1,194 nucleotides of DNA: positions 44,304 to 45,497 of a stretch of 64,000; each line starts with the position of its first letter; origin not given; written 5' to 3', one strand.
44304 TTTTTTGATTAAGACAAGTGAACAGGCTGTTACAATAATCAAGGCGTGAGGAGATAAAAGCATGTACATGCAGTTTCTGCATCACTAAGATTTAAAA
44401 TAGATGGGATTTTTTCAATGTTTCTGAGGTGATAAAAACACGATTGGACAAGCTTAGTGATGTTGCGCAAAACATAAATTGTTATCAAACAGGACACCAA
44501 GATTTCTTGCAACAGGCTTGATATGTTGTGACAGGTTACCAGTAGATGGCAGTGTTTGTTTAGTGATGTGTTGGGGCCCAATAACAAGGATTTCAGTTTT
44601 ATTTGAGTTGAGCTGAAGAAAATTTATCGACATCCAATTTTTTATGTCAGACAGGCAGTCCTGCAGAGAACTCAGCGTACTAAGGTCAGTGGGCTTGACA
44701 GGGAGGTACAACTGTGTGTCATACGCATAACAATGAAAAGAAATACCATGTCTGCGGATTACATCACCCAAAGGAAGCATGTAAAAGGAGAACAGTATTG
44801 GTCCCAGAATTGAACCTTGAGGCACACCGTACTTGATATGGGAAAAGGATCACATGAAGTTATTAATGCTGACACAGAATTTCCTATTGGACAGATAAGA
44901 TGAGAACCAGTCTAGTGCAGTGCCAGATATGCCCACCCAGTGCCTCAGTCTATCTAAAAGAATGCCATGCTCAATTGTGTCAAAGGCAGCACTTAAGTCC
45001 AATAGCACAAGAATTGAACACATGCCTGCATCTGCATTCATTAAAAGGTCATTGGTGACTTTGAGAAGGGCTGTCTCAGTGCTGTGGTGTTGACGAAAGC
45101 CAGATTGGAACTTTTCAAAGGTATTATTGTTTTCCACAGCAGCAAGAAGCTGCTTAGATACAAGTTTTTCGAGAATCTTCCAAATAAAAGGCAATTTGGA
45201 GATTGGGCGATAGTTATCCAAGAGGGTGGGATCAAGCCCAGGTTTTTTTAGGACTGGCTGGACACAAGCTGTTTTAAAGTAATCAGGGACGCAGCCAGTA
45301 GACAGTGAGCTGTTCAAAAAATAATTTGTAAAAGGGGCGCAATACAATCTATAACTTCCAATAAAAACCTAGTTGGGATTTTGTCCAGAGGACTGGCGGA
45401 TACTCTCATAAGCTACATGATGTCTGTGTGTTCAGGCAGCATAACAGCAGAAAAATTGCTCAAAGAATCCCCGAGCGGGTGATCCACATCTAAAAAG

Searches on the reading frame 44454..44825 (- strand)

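Call 73: search_protein_families(library=pfam, proteins=[window:44454-44825:-], max_evalue=0.01)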
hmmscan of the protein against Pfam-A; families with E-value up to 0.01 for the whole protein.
window:44454-44825:- (123 aa): 1 family
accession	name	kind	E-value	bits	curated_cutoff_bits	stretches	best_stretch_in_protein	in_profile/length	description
PF00078.32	RVT_1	-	8.1e-11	42.5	29.6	1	1-81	119-193/205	Reverse transcriptase (RNA-dependent DNA polymerase)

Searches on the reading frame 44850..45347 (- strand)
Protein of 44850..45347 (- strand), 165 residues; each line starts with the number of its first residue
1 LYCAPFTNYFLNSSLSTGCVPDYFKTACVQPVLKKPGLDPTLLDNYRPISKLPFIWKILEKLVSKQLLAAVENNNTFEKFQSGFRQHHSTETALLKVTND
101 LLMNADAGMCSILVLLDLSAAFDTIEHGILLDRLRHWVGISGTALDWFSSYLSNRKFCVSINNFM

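Call 73: search_protein_families(library=pfam, proteins=[window:44850-45347:-], max_evalue=0.01)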
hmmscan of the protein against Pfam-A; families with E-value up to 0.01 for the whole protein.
window:44850-45347:- (165 aa): 1 family
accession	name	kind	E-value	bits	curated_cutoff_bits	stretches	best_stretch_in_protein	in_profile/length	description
PF00078.32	RVT_1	-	1.7e-15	57.7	29.6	1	34-154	2-108/205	Reverse transcriptase (RNA-dependent DNA polymerase)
